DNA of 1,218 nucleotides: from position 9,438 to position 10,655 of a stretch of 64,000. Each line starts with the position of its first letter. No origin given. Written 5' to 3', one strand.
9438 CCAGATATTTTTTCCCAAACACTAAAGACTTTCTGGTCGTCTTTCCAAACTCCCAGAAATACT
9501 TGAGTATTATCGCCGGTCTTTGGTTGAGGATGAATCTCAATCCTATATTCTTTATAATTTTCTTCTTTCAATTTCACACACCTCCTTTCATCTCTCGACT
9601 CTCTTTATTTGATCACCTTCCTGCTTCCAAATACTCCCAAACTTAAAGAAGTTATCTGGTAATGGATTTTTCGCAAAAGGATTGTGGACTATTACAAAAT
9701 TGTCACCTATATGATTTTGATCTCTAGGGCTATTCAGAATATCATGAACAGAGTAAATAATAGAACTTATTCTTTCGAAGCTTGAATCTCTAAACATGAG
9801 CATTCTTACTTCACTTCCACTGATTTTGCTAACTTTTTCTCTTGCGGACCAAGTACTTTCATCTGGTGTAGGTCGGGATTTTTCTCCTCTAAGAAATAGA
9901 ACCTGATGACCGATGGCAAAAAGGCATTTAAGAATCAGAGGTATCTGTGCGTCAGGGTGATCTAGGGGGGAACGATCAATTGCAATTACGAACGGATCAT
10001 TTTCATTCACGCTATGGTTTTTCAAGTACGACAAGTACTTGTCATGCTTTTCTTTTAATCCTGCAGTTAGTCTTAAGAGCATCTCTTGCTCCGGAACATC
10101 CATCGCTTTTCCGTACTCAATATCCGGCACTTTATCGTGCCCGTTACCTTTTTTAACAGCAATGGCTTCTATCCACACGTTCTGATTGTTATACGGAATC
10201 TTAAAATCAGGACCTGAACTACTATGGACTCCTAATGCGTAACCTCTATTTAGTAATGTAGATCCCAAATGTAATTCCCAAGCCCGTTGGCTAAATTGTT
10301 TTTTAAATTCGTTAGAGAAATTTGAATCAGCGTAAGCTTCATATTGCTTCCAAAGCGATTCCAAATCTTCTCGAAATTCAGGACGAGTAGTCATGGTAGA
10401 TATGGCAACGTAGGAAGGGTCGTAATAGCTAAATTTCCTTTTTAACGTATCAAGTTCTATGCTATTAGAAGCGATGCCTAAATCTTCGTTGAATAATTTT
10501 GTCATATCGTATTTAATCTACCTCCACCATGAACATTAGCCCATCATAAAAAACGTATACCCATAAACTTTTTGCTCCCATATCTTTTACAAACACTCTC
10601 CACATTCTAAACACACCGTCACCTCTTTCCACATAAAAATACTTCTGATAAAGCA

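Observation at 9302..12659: Tightly packed five-gene minus-strand operon of unknown function containing an HNH nuclease, inside the phage-like element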

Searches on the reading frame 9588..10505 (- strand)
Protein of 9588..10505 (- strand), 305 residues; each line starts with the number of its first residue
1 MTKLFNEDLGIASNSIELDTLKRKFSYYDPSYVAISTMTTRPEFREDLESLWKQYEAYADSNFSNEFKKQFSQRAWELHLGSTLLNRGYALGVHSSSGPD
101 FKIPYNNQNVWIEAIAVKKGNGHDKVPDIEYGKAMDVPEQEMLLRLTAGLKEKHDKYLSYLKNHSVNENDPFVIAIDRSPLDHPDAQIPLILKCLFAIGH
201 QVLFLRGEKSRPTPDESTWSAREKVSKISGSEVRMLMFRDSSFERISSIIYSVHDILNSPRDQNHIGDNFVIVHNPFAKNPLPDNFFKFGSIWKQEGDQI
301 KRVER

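Call 3: search_protein_families(library=pfam, proteins=[window:9588-10505:-], max_evalue=1)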
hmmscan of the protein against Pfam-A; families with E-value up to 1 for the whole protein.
window:9588-10505:- (305 aa): 0 families

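Call 4: search_protein_families(library=padloc, proteins=[window:9588-10505:-], max_evalue=1)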
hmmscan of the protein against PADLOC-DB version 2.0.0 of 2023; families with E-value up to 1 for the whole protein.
window:9588-10505:- (305 aa): 2 families
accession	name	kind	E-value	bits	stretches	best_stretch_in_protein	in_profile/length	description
PDLC04110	PD-T7-5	-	1.5e-24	84.7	2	59-253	42-234/346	-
PDLC04073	PD-T7-1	-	1.1e-15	55.3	2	38-177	130-270/452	-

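Call 5: search_protein_families(library=phrogs, proteins=[window:9588-10505:-], max_evalue=1)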
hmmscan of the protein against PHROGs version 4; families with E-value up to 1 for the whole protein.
window:9588-10505:- (305 aa): 2 families
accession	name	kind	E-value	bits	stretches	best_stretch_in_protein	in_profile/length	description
phrog_8571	-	unknown function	3.8e-30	106.1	2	48-253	38-248/366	-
phrog_15618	-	unknown function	0.13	13.3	1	35-92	36-86/120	-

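Call 6: search_protein_families(library=ncbifam, proteins=[window:9588-10505:-], max_evalue=1)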
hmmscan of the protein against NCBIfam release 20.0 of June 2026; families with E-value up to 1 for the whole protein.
window:9588-10505:- (305 aa): 1 family
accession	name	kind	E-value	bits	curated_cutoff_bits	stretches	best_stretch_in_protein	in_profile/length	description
NF011139.0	PRK14554.1-5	equivalog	0.0045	15.9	428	1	44-147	84-189/360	pseudouridylate synthase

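Call 70: search_dna_similar(query=window:9588-10505:-, collection=phages, mode=protein, max_evalue=0.001, max_rows=15)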
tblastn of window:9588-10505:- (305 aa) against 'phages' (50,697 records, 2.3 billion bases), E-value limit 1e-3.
No match.

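Call 71: search_dna_similar(query=window:9588-10505:-, collection=plasmids, mode=protein, max_evalue=0.001, max_rows=15)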
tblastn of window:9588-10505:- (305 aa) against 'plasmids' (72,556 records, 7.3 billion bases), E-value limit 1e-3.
Records with a match: 22; places in all: 23; records where one place covers at least 80% of the query: 1.
Best place of each record, by identity: <60% 22.
By first word of the organism name: Acinetobacter 14; Providencia 4; Mesorhizobium 1; Sinorhizobium 1; Skermanella 1; Bradyrhizobium 1.
By predicted mobility (MOB-suite, as given by PLSDB): mobilizable 14; non-mobilizable 5; conjugative 3.
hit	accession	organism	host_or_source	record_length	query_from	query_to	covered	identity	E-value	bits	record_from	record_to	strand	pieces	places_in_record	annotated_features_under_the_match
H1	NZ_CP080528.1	Mesorhizobium sp. AR07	Oxytropis sp.,Cell culture,root nodule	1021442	45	286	79%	30.6%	5e-29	124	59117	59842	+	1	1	record has no annotation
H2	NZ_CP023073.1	Sinorhizobium fredii CCBAU 83666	G.max,nodule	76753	44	304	86%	27.8%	3e-12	74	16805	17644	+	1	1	hypothetical protein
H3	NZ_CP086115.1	Skermanella rosea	single cell,hydrocarbon-contaminated ...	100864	50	283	77%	29.5%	2e-20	99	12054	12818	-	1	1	hypothetical protein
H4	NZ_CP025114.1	Bradyrhizobium sp. SK17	whole organism,agricultural soil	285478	47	287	79%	25.1%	3e-13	77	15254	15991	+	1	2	hypothetical protein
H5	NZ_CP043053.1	Acinetobacter pittii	Homo sapiens,urine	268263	48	288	79%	25.1%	2e-9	66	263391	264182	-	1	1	hypothetical protein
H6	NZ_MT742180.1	Acinetobacter lwoffii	-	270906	48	288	79%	25.1%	2e-9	66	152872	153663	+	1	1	hypothetical protein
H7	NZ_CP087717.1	Acinetobacter pittii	Homo sapiens,pure culture,hydrothorax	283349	48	288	79%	25.1%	2e-9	66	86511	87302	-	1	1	hypothetical protein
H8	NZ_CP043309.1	Acinetobacter johnsonii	sewage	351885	48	288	79%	25.1%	2e-9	66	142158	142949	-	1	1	hypothetical protein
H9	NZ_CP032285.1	Acinetobacter sp. WCHA55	Culture,Sewage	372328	48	288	79%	25.1%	2e-9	66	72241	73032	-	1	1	hypothetical protein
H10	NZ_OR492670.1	Acinetobacter gerneri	-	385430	48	288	79%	25.1%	2e-9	66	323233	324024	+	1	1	hypothetical protein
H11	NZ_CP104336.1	Acinetobacter baumannii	Homo sapiens,blood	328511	77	288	70%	23.7%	7e-6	55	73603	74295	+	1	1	hypothetical protein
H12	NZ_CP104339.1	Acinetobacter baumannii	Homo sapiens,Wound/Abscess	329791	77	288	70%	23.7%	7e-6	55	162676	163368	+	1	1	hypothetical protein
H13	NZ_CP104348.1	Acinetobacter baumannii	Homo sapiens,sputum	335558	77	288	70%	23.7%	7e-6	55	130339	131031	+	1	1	hypothetical protein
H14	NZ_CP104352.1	Acinetobacter baumannii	Homo sapiens,Wound/Abscess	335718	77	288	70%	23.7%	7e-6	55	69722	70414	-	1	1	hypothetical protein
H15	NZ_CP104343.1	Acinetobacter baumannii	Homo sapiens,Wound/Abscess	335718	77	288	70%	23.7%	7e-6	55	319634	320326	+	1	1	hypothetical protein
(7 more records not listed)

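Call 72: get_annotated_region(hit=H3, flank=4000)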
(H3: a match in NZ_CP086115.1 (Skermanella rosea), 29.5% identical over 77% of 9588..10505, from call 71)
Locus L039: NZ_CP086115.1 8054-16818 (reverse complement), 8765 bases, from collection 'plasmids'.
description: Skermanella rosea strain KEMB 2255-458 plasmid pSR-4, complete sequence
organism: Skermanella rosea (NCBI taxid 1817965)
taxonomy: Bacteria; Pseudomonadota; Alphaproteobacteria; Rhodospirillales; Azospirillaceae; Skermanella; Skermanella rosea
host: -; source: single cell,hydrocarbon-contaminated desert sand; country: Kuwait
typing (MOB-suite, as given by PLSDB): non-mobilizable
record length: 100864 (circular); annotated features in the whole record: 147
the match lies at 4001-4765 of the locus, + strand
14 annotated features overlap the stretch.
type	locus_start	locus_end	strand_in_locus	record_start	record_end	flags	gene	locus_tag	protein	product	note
CDS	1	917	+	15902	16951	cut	-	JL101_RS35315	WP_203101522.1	hypothetical protein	-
CDS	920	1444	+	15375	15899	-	-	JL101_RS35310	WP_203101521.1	DUF1376 domain-containing protein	-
CDS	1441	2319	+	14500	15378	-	-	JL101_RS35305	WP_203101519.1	YdaU family protein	-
CDS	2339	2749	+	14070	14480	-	-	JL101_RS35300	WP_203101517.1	hypothetical protein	-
CDS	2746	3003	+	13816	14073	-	-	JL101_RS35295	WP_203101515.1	hypothetical protein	-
CDS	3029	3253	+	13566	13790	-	-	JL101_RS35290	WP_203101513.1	hypothetical protein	-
CDS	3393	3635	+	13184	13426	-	-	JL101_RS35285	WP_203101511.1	hypothetical protein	-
CDS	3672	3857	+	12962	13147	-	-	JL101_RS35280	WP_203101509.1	hypothetical protein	-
CDS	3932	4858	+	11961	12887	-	-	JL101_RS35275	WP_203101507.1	hypothetical protein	-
CDS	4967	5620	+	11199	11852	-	-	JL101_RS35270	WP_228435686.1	DarT ssDNA thymidine ADP-ribosyltransferase family protein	-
CDS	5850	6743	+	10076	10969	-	-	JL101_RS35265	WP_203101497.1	DUF6456 domain-containing protein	-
CDS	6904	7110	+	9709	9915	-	-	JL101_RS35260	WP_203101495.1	hypothetical protein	-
CDS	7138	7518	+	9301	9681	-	-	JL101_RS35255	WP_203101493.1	hypothetical protein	-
CDS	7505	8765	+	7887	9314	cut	terL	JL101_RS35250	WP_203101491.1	phage terminase large subunit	-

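Call 73: get_annotated_region(hit=H5, flank=4000)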
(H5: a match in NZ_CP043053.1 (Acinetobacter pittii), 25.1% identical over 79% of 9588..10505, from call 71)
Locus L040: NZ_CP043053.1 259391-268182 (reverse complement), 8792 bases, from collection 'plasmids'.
description: Acinetobacter pittii strain AP43 plasmid pAP43-OXA58-NDM1, complete sequence
organism: Acinetobacter pittii (NCBI taxid 48296)
taxonomy: Bacteria; Pseudomonadota; Gammaproteobacteria; Moraxellales; Moraxellaceae; Acinetobacter; Acinetobacter pittii
host: -; source: Homo sapiens,urine; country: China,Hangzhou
typing (MOB-suite, as given by PLSDB): mobilizable; relaxase MOBP,MOBP
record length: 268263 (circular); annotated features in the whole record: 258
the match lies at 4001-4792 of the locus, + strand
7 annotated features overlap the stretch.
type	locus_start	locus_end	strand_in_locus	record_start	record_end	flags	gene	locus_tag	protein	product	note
CDS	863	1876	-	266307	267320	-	-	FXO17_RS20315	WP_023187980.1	nucleotidyltransferase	-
CDS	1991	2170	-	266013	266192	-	-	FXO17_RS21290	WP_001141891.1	hypothetical protein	-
CDS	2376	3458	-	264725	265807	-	-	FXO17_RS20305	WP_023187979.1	XRE family transcriptional regulator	-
CDS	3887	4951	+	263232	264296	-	-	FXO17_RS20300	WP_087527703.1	hypothetical protein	-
CDS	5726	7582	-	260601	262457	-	-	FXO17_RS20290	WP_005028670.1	hypothetical protein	-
CDS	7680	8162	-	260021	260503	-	-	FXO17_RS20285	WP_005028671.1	hypothetical protein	-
CDS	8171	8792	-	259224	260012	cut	-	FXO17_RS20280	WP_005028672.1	hypothetical protein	-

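Call 74: get_annotated_region(hit=H2, flank=4000)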
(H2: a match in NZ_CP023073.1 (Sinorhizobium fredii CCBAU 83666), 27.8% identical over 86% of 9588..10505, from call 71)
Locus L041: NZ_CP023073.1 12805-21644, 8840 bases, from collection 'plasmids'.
description: Sinorhizobium fredii CCBAU 83666 plasmid pSF83666d, complete sequence
organism: Sinorhizobium fredii CCBAU 83666 (NCBI taxid 1128334)
taxonomy: Bacteria; Pseudomonadota; Alphaproteobacteria; Hyphomicrobiales; Rhizobiaceae; Sinorhizobium; Sinorhizobium fredii; Sinorhizobium fredii CCBAU 83666
host: -; source: G.max,nodule; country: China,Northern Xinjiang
typing (MOB-suite, as given by PLSDB): conjugative; replicon rep_cluster_492; relaxase MOBP; mating-pair formation MPF_T
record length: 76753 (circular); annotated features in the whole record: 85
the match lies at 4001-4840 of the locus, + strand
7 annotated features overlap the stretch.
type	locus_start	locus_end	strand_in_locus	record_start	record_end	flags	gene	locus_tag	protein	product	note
CDS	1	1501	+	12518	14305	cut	-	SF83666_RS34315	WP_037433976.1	AAA family ATPase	-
CDS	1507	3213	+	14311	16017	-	-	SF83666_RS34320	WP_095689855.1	ATP-dependent helicase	-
CDS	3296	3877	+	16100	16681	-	-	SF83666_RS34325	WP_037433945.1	hypothetical protein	-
CDS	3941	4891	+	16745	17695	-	-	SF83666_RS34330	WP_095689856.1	hypothetical protein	-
CDS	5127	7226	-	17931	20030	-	-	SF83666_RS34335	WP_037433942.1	type IV secretory system conjugative DNA transfer family protein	-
CDS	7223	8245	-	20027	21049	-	virB11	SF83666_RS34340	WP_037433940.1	P-type DNA transfer ATPase VirB11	GO:0044097 - secretion by the type IV secretion system [Evidence IEA]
CDS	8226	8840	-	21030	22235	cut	virB10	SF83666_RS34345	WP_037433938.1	type IV secretion system protein VirB10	-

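Call 76: find_related_loci(query=window:9588-10505:-, collection=viral_contigs, flank=6000)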
Query window:9588-10505:- (305 aa) in viral_contigs; peptide patterns used: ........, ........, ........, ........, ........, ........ (x = any residue, [..] = any of these).
6 stretches matched a pattern, but none encodes a relative of the query by tblastn (E <= 1e-3).

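Call 86: list_cluster_members(proteins=[window:9305-9577:-, window:9591-10505:-, window:11134-11703:-, window:11703-12659:-, window:8741-9310:+, window:12729-13460:+])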
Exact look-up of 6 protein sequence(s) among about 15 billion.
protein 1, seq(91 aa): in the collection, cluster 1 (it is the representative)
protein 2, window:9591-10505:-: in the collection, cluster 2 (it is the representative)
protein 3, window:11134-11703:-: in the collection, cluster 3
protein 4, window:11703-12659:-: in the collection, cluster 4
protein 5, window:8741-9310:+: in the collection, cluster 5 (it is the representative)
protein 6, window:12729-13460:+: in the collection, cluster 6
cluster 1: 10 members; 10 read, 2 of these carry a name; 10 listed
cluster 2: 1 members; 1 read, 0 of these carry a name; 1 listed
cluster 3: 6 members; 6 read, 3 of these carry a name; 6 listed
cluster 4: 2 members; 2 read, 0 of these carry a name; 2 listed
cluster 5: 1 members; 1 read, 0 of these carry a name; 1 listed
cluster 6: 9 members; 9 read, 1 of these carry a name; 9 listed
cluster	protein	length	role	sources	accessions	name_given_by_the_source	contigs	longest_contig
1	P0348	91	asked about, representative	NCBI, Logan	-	-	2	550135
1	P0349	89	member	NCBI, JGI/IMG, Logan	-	hypothetical protein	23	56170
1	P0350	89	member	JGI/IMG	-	hypothetical protein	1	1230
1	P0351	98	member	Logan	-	-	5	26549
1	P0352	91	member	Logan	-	-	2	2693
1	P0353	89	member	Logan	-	-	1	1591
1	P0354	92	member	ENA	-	-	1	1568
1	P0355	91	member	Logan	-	-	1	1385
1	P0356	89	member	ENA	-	-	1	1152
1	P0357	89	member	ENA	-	-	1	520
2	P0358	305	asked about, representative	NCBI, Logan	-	-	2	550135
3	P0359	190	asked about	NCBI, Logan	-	-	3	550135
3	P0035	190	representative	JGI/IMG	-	hypothetical protein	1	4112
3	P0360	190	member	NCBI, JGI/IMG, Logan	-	hypothetical protein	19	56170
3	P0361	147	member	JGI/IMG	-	hypothetical protein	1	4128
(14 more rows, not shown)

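Call 96: search_solved_structures(query=A3, max_evalue=10)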
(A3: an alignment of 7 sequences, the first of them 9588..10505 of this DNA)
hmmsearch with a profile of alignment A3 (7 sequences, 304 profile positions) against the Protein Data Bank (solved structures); distinct sequences matched with E-value up to 10: 1.
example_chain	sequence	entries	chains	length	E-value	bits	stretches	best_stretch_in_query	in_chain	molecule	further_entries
3kh1_A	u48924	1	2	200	0.42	12.9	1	32-61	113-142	Predicted metal-dependent phosphohydrolase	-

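Call 112: find_related_loci(query=A3, collection=viral_contigs, flank=5000)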
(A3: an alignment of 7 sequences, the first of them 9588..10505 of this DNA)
Query A3 (305 aa) in viral_contigs; peptide patterns used: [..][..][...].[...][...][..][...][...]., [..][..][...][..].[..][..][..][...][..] (x = any residue, [..] = any of these).
27 stretches matched a pattern; 2 encode a relative of the query (tblastn E <= 1e-3); 2 distinct loci.
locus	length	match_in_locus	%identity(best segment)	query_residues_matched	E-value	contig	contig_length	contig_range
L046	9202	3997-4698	27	56-283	4e-14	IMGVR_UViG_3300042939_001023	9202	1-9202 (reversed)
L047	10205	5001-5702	27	56-283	4e-14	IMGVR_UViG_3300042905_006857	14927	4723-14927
